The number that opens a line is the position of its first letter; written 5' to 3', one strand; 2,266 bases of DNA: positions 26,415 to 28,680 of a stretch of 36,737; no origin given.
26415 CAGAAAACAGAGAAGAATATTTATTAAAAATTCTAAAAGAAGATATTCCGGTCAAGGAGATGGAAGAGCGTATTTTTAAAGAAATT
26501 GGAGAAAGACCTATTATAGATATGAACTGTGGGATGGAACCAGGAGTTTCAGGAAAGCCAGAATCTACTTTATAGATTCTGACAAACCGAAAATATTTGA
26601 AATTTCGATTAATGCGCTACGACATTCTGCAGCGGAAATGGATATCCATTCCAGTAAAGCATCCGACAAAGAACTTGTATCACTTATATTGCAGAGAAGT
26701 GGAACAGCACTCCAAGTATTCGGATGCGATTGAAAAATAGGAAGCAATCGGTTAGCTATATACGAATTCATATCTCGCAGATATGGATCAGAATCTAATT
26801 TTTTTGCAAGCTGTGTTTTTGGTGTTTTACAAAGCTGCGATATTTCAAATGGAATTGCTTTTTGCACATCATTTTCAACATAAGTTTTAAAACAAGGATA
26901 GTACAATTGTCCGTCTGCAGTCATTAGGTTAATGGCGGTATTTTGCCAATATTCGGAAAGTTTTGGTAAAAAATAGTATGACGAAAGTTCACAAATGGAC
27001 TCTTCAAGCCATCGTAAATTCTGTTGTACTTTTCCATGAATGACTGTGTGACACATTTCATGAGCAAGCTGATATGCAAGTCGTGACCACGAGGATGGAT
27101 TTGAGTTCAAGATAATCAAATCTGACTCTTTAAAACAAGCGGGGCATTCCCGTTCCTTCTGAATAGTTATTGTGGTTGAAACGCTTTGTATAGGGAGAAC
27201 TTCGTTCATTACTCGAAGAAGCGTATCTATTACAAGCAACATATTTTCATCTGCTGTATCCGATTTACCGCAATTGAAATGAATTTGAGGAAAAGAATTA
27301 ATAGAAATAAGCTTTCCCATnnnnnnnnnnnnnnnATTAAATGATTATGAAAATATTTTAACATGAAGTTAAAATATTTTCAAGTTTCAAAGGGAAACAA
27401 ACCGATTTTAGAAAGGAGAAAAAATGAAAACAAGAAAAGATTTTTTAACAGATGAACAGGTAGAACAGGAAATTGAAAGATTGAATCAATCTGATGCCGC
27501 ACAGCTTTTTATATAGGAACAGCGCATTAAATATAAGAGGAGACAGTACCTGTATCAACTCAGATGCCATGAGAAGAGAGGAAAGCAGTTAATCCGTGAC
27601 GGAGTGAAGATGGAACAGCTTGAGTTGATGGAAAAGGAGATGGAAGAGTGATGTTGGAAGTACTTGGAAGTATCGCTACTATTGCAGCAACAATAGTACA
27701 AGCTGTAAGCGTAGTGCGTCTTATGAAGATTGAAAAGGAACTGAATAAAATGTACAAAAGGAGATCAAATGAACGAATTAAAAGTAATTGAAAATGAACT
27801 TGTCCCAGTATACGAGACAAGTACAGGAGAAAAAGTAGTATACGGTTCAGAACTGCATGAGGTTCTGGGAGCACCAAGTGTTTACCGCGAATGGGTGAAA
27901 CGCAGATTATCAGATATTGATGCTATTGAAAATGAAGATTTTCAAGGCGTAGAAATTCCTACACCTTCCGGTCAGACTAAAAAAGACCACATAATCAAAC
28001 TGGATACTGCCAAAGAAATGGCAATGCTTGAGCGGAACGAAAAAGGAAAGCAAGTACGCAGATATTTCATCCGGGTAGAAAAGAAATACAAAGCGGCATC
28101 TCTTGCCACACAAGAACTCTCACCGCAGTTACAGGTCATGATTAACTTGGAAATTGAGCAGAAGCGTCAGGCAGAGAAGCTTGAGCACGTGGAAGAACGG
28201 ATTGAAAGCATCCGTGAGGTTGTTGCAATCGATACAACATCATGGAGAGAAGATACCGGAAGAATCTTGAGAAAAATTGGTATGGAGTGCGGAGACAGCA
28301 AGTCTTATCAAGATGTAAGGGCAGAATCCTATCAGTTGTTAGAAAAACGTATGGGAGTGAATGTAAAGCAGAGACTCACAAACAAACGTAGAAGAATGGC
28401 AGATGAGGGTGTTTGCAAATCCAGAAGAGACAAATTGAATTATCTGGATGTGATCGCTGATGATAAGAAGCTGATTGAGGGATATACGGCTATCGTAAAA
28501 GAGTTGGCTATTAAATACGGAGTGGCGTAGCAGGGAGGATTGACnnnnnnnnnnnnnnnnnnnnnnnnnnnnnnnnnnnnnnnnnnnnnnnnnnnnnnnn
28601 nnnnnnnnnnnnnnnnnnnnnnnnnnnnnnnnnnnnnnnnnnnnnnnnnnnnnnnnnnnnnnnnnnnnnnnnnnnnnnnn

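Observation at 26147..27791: Opposite-strand ImmA-like protease with extra C-terminal domain, convergent XRE gene and its own operator, embedded between two antirepressor genes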

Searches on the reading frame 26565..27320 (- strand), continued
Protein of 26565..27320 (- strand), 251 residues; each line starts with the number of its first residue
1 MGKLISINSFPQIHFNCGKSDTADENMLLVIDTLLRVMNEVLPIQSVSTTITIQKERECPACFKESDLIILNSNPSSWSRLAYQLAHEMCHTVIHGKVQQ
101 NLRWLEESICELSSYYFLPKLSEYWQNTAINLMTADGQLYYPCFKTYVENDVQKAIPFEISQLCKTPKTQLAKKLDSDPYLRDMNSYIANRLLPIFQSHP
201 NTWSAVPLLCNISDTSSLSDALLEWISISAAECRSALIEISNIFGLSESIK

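Call 71: search_protein_families(library=pfam, proteins=[L165:217-2109:+, L165:2219-2890:+, L165:2966-3310:+, L165:4334-5215:+, L165:5356-5904:+, L173:927-1625:+, L173:1616-3247:+, L173:4352-4930:+, L173:5007-6857:+, L160:4182-5474:-], max_evalue=0.001)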
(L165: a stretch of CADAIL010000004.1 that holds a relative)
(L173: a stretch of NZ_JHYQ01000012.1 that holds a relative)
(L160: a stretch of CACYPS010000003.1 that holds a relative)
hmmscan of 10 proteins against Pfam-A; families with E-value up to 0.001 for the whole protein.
L165:217-2109:+ (630 aa): 1 family
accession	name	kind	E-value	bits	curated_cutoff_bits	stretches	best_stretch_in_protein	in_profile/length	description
PF09587.15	PGA_cap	-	9e-55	186.3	27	1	247-474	1-253/255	Bacterial capsule synthesis protein PGA_cap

L165:2219-2890:+ (223 aa): 0 families

L165:2966-3310:+ (114 aa): 11 families
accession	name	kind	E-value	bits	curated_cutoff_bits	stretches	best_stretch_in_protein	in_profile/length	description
PF01381.28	HTH_3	-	2.7e-16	59.8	23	1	10-62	3-55/55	Helix-turn-helix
PF13443.12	HTH_26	-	2.1e-13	50.7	22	1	8-63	2-58/63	Cro/C1-type HTH DNA-binding domain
PF12844.13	HTH_19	-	2.7e-10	40.4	30.2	1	6-67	2-63/64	Helix-turn-helix domain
PF07022.19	Phage_CI_repr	-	2e-06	28.5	22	1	17-65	12-60/65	Bacteriophage CI repressor helix-turn-helix domain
PF13560.12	HTH_31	-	2.4e-06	28.2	27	1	14-61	12-60/64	Helix-turn-helix domain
PF13518.12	HTH_28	-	9.5e-06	26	25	1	7-39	4-35/52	Helix-turn-helix domain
PF04814.19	HNF-1_N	-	4.7e-05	24.3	29.7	1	4-41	122-159/175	Hepatocyte nuclear factor 1 (HNF-1), N terminus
PF13384.12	HTH_23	-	0.00013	22.2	24.6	0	8-38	10-39/50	Homeodomain-like domain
PF21476.4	PF0610-like_N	-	0.00025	21.6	33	1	3-33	1-31/50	PF0610-like, N-terminal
PF15943.11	YdaS_toxin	-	0.00048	20.3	30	1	19-51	11-43/65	Bacterial toxin YdaS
PF13744.12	HTH_37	-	0.00057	20.1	27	1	6-50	21-66/80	Helix-turn-helix domain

L165:4334-5215:+ (293 aa): 1 family
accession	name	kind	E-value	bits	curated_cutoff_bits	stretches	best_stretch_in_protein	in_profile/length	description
PF04607.23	RelA_SpoT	-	1e-31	109.9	27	1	137-257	1-111/113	Region found in RelA / SpoT proteins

L165:5356-5904:+ (182 aa): 1 family
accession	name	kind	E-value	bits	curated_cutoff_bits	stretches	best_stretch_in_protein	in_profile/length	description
PF03682.18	UPF0158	-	2.2e-06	28.2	21.1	1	45-179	11-139/157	Uncharacterised protein family (UPF0158)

L173:927-1625:+ (232 aa): 3 families
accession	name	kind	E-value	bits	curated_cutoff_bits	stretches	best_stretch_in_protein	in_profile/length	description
PF00072.30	Response_reg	-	3.4e-32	111.4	30.2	1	5-114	1-111/111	Response regulator receiver domain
PF00486.34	Trans_reg_C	-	3e-21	75.7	26.2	1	154-228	2-77/77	Transcriptional regulatory protein, C terminal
PF23198.2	PDE8A_N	-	0.00017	22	29.6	1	5-72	13-81/147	PDE8A-like, N-terminal domain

L173:1616-3247:+ (543 aa): 5 families
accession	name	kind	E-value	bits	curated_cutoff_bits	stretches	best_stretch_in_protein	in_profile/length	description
PF02518.31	HATPase_c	-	6.2e-21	75.3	26.4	1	440-541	3-109/111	Histidine kinase-, DNA gyrase B-, and HSP90-like ATPase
PF00512.31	HisKA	-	2e-17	63.4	26.9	1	332-397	3-65/66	His Kinase A (phospho-acceptor) domain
PF13589.12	HATPase_c_3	-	4.7e-06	27.1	25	1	444-493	4-54/137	Histidine kinase-, DNA gyrase B-, and HSP90-like ATPase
PF00672.30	HAMP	-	1.4e-05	25.8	25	1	272-325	1-52/53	HAMP domain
PF14501.12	HATPase_c_5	-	2.2e-05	24.8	22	1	442-531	5-93/102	GHKL domain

L173:4352-4930:+ (192 aa): 1 family
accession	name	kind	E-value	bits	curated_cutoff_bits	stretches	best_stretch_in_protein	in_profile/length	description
PF01551.29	Peptidase_M23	-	1.2e-14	54.7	28.7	1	55-143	3-89/96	Peptidase family M23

L173:5007-6857:+ (616 aa): 2 families
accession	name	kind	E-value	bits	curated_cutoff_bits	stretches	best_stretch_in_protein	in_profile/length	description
PF00920.27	ILVD_EDD_N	-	1.2e-126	422.7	27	1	34-359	1-315/316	Dihydroxy-acid/6-phosphogluconate dehydratase N-terminal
PF24877.1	ILV_EDD_C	-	3.2e-73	245.7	27.7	1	408-607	2-191/191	Dihydroxy-acid/6-phosphogluconate dehydratase C-terminal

L160:4182-5474:- (430 aa): 4 families
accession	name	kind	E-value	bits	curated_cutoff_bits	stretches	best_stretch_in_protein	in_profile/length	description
PF12704.14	MacB_PCD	-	3e-25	90.2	27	1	22-270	1-206/207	MacB-like periplasmic core domain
PF02687.27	FtsX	-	4.3e-25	88.5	25.5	1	310-423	2-120/120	FtsX-like permease C-terminal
PF13273.12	DUF4064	-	2.4e-05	24.9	32.1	1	306-380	6-80/102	Protein of unknown function (DUF4064)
PF12698.13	ABC2_membrane_3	-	0.00061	19.4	31.6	1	258-411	110-258/347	ABC-2 family transporter protein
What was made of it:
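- Homologues sit beside a RelA/SpoT-type gene in some genomes (call 71).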

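Call 80: find_encoding_contigs(protein=P0004, flank=4000, max_places=2)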
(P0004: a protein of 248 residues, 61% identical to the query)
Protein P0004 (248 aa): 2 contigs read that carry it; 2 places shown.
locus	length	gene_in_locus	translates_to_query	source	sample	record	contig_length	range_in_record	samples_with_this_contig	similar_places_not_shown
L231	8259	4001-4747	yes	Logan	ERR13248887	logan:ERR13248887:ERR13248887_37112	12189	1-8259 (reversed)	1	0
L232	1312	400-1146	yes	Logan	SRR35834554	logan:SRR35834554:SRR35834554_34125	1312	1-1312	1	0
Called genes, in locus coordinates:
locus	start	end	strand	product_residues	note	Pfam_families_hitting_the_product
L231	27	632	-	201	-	-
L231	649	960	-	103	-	PF00075:RNase_H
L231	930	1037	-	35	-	-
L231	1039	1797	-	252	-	PF23343:REP_ORF2-G2P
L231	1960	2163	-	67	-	-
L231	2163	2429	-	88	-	-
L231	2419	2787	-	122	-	-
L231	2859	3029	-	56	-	-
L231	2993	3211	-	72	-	-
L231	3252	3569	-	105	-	-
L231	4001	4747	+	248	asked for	-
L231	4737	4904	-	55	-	-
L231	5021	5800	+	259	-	PF14337:Abi_alpha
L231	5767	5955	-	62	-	-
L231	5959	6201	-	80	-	PF05339:DUF739 (weak), PF13443:HTH_26 (weak), PF01381:HTH_3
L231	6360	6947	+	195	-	PF02796:HTH_7 (faint), PF01022:HTH_5 (faint), PF09339:HTH_IclR (faint), PF01381:HTH_3, PF12844:HTH_19 (faint), PF13443:HTH_26, PF13560:HTH_31, PF13443:HTH_26 (weak), +3 more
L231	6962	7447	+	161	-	-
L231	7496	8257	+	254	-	?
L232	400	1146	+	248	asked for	-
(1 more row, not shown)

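Call 89: fold_search(model_id=the predicted structure, library=viral)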
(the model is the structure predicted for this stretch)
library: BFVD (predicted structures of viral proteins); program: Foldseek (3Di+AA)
matches with E <= 10: 144; with E <= 0.001: 1
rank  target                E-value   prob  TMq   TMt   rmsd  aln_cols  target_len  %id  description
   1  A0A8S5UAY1            2.0e-06  1.00  0.67  0.62   6.4       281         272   17  Uncharacterized protein [Caudovirales sp. ctCVG11]
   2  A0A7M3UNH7            7.9e-03  0.96  0.38  0.34  11.7       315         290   14  Uncharacterized protein [Pyramimonas orientalis virus 01B]
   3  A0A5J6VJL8            9.6e-03  0.98  0.39  0.31   9.8       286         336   11  Uncharacterized protein [Megaviridae environmental sample]
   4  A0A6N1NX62            1.0e-02  1.00  0.53  0.19   6.5       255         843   12  Aminopeptidase M1-like [Tupanvirus soda lake]
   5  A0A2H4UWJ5            1.1e-02  0.95  0.37  0.24  12.5       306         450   10  Uncharacterized protein [Bodo saltans virus]
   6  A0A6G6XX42            4.5e-02  0.60  0.23  0.11  15.0       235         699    9  (no name in the UniProt tables at hand)
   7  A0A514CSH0            7.3e-02  0.57  0.32  0.25  18.9       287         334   11  Uncharacterized protein [Achromobacter phage Motura]
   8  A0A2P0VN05            9.8e-02  0.41  0.28  0.23  16.8       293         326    9  Uncharacterized protein [Tetraselmis virus 1]
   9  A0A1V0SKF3            1.4e-01  0.63  0.36  0.22  10.1       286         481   12  Uncharacterized protein [Klosneuvirus KNV1]
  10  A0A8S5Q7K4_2          1.5e-01  0.28  0.24  0.06  18.0       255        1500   11  Large polyvalent protein-associated domain-containing protein [Podoviridae sp. ctJaJ36]
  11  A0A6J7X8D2            1.6e-01  0.28  0.23  0.11  15.4       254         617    9  Cobalamin biosynthesis protein CobT VWA domain containing protein [uncultured Caudovirales phage]
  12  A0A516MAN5            1.8e-01  0.98  0.37  0.28  11.4       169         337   13  (no name in the UniProt tables at hand)
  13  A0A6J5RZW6            1.8e-01  0.28  0.24  0.07  15.5       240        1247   10  Uncharacterized protein [uncultured Caudovirales phage]
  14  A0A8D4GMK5            1.9e-01  0.57  0.28  0.13  11.9       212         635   11  (no name in the UniProt tables at hand)
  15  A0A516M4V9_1          1.9e-01  0.25  0.27  0.09  18.0       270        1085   11  (no name in the UniProt tables at hand)
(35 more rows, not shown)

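Call 93: search_protein_families(library=padloc, proteins=[L231:5021-5800:+], max_evalue=0.01)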
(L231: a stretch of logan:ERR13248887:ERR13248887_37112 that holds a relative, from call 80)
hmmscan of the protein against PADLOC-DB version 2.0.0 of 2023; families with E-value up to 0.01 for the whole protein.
L231:5021-5800:+ (259 aa): 3 families
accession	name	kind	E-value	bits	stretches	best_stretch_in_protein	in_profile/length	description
PDLC05025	PDC-S47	-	2.8e-90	300.7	1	9-253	16-260/263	-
PDLC05024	PDC-S47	-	9.2e-33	111.9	1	9-254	13-261/265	-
PDLC05026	PDC-S47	-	2.3e-29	100.7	1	52-253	50-253/257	-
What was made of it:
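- In L231 the pair sits next to an Abi_alpha / PADLOC PDC-S47 gene in the same orientation (calls 80, 93).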

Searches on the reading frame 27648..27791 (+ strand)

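Call 3: search_protein_families(library=pfam, proteins=[window:27648-27791:+], max_evalue=1)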
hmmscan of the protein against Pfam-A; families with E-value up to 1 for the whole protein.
window:27648-27791:+ (47 aa): 1 family
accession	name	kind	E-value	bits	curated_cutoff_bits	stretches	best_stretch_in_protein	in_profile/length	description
PF12729.13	4HB_MCP_1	-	0.016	15.2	27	1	8-39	13-44/181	Four helix bundle sensory module for signal transduction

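Call 4: search_protein_families(library=phrogs, proteins=[window:27648-27791:+], max_evalue=0.1)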
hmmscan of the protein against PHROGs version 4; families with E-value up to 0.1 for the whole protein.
window:27648-27791:+ (47 aa): 2 families
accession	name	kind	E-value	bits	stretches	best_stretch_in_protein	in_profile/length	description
phrog_9499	-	unknown function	0.003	18.7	1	2-39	44-81/88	-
phrog_27640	-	unknown function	0.035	15.2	1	21-38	17-34/37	-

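Call 5: search_protein_families(library=padloc, proteins=[window:27648-27791:+], max_evalue=1)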
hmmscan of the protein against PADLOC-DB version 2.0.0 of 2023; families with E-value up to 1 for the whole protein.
window:27648-27791:+ (47 aa): 0 families

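Call 6: search_protein_families(library=ncbifam, proteins=[window:27648-27791:+], max_evalue=1)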
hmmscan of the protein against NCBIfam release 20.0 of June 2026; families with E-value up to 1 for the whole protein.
window:27648-27791:+ (47 aa): 0 families

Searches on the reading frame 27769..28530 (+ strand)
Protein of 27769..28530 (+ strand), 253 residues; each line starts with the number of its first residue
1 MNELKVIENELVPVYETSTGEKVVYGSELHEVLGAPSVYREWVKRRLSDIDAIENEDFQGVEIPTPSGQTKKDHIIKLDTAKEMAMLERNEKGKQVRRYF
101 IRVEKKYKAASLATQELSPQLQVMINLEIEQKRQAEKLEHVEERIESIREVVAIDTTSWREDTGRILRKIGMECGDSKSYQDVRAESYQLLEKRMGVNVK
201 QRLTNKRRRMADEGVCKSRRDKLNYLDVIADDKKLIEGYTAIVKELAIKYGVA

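Call 3: search_protein_families(library=pfam, proteins=[window:27769-28530:+], max_evalue=1)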
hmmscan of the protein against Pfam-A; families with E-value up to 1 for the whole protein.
window:27769-28530:+ (253 aa): 2 families
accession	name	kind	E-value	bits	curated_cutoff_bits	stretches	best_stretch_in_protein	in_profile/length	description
PF08346.17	AntA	-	5.2e-16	59.5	27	1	25-90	2-68/68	AntA/AntB antirepressor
PF18908.5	DUF5663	-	0.0036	18.3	23.7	1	166-210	1-45/84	Protein of unknown function (DUF5663)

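Call 4: search_protein_families(library=phrogs, proteins=[window:27769-28530:+], max_evalue=0.1)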
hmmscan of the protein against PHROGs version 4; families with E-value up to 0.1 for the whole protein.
window:27769-28530:+ (253 aa): 9 families
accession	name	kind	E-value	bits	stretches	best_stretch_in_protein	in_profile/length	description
phrog_373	-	transcription regulation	1.6e-47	163.6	1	1-252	76-339/373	anti-repressor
phrog_5817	-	transcription regulation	2e-29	104.1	1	21-126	24-131/210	anti-repressor Ant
phrog_377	-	transcription regulation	1.8e-19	71.5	1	22-127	19-131/213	anti-repressor Ant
phrog_63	-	transcription regulation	4.7e-19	70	1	3-153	112-270/431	anti-repressor Ant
phrog_29672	-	unknown function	7.4e-16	58.9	1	180-252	2-74/81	-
phrog_14211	-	transcription regulation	5.3e-13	50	1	67-122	91-142/234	anti-repressor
phrog_6904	-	unknown function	2e-11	45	1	9-88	3-90/95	-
phrog_17477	-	transcription regulation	5.2e-10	40.4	1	173-251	64-142/147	anti-repressor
phrog_31873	-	unknown function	4.5e-09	37.3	1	2-59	4-61/65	-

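Call 48: find_related_loci(query=window:27769-28530:+, collection=viral_contigs, flank=4500)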
Query window:27769-28530:+ (253 aa) in viral_contigs; peptide patterns used: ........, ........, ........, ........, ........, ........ (x = any residue, [..] = any of these).
394 stretches matched a pattern; 348 encode a relative of the query (tblastn E <= 1e-3); the best 80 are kept; 80 distinct loci.
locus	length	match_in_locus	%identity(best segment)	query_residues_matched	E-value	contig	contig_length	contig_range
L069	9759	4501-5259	100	1-253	5e-169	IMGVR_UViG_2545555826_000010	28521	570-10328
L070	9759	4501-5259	100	1-253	9e-169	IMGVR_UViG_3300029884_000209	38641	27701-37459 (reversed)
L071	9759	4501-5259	100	1-253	9e-169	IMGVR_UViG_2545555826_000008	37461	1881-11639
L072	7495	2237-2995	99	1-253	5e-168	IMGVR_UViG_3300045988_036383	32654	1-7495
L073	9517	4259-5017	98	1-253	6e-166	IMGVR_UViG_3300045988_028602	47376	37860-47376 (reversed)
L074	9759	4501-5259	98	1-253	5e-165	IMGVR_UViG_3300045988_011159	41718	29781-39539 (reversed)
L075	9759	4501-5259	95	1-253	3e-163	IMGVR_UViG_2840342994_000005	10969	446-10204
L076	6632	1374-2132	95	1-253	2e-160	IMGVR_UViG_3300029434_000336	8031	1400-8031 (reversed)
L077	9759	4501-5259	94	1-253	1e-158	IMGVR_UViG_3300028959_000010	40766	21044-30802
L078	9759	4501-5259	93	1-253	5e-158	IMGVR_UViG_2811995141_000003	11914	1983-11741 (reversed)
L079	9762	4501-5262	94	1-253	1e-156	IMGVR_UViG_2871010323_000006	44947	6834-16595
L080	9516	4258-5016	92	1-253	2e-156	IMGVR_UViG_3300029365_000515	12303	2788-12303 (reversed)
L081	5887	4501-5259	92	1-253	1e-156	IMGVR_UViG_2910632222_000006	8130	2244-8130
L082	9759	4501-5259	92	1-253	1e-155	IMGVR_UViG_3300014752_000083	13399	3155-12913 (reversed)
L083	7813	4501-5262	94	1-253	1e-155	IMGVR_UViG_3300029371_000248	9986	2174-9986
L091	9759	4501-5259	91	1-253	5e-154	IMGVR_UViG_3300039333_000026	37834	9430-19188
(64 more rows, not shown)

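Call 93: search_protein_families(library=padloc, proteins=[L081:4018-4461:-, L091:3595-4023:-, L091:4016-4414:-], max_evalue=0.01)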
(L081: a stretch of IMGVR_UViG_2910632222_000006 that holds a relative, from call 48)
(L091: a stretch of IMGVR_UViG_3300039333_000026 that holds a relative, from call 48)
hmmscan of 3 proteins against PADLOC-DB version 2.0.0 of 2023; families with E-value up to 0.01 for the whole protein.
L081:4018-4461:- (147 aa): 0 families

L091:3595-4023:- (142 aa): 0 families

L091:4016-4414:- (132 aa): 0 families
